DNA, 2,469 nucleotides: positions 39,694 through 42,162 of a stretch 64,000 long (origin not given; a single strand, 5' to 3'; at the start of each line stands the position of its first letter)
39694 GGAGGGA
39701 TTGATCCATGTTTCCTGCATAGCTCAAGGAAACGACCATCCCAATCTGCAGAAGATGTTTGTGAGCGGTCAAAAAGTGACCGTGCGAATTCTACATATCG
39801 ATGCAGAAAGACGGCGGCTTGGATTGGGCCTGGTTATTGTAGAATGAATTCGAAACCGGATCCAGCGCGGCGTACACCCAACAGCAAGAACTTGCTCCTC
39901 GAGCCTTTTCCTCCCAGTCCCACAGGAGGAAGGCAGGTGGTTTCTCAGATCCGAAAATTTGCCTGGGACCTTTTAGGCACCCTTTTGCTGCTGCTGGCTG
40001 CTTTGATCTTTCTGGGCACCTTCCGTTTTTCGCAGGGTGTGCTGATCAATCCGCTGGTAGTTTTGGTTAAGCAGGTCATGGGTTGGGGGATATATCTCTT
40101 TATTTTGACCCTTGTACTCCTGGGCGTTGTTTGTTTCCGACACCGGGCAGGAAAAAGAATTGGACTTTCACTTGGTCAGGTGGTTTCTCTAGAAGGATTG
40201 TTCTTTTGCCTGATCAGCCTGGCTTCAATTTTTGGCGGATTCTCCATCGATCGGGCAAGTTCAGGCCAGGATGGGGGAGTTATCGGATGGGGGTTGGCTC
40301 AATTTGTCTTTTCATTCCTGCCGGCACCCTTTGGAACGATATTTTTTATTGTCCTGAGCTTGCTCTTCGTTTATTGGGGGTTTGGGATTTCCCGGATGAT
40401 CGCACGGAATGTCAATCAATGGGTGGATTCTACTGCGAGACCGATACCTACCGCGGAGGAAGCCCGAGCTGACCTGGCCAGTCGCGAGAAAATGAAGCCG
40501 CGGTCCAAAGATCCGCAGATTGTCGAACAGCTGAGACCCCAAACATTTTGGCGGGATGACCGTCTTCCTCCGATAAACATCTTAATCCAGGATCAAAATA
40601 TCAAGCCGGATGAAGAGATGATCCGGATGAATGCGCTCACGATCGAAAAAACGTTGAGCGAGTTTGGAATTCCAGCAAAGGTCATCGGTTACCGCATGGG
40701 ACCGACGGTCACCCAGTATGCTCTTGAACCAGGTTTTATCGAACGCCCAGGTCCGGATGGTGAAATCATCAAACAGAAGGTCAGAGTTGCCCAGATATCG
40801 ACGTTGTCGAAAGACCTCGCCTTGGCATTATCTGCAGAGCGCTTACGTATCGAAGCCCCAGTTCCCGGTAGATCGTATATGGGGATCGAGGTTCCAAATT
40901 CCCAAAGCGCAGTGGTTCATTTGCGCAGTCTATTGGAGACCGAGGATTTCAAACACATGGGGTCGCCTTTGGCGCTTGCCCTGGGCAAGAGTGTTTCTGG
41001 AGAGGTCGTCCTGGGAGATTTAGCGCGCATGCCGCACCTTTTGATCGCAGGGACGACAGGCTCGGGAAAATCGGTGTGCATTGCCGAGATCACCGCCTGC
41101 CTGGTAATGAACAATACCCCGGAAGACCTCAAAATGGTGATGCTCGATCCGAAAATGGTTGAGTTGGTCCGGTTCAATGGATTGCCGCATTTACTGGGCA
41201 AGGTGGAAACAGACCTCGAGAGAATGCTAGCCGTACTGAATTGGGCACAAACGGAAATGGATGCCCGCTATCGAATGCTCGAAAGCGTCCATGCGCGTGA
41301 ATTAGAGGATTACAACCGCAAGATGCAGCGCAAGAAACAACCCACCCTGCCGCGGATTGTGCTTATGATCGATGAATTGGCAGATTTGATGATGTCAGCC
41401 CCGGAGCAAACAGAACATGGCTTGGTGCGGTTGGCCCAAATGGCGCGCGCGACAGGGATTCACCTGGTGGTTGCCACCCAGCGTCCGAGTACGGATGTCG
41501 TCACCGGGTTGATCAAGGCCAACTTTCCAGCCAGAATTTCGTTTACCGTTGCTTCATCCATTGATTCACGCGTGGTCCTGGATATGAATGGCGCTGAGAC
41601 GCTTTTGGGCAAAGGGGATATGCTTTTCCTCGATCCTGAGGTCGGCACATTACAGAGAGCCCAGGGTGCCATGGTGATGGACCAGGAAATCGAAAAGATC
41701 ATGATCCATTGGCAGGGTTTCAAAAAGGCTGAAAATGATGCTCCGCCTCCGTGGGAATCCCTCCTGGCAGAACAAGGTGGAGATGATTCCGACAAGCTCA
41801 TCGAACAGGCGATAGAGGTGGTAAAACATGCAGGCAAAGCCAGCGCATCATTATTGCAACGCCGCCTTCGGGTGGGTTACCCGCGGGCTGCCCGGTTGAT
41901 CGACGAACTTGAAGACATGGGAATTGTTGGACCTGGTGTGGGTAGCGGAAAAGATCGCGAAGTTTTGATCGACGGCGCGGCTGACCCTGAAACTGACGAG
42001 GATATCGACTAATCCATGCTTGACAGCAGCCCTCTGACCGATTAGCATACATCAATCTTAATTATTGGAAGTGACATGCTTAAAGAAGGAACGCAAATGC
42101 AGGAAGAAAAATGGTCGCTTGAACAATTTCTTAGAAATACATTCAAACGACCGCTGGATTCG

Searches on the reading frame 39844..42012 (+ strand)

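Call 41: search_protein_families(library=ncbifam, proteins=[window:39844-42012:+], max_evalue=1e-10)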
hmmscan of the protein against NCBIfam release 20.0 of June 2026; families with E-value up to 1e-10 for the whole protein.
window:39844-42012:+ (722 aa): 5 families
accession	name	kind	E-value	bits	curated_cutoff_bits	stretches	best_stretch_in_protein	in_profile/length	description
NF007615.0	PRK10263.1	equivalog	1.9e-112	377.1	1566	2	502-709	1139-1350/1355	DNA translocase FtsK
TIGR03928.1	T7_EssCb_Firm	equivalog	3.1e-32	111.2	778.4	1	395-586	468-660/1296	type VII secretion protein EssC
TIGR03924.1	T7SS_EccC_a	equivalog_domain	3.2e-25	89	509.15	1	397-613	451-671/673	type VII secretion protein EccCa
TIGR03925.1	T7SS_EccC_b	equivalog_domain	6.4e-20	70.9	346.55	1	395-577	75-257/564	type VII secretion protein EccCb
NF041214.1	plasmid_TraB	equivalog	1.9e-13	49.8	800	1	398-580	250-420/639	plasmid transfer protein TraB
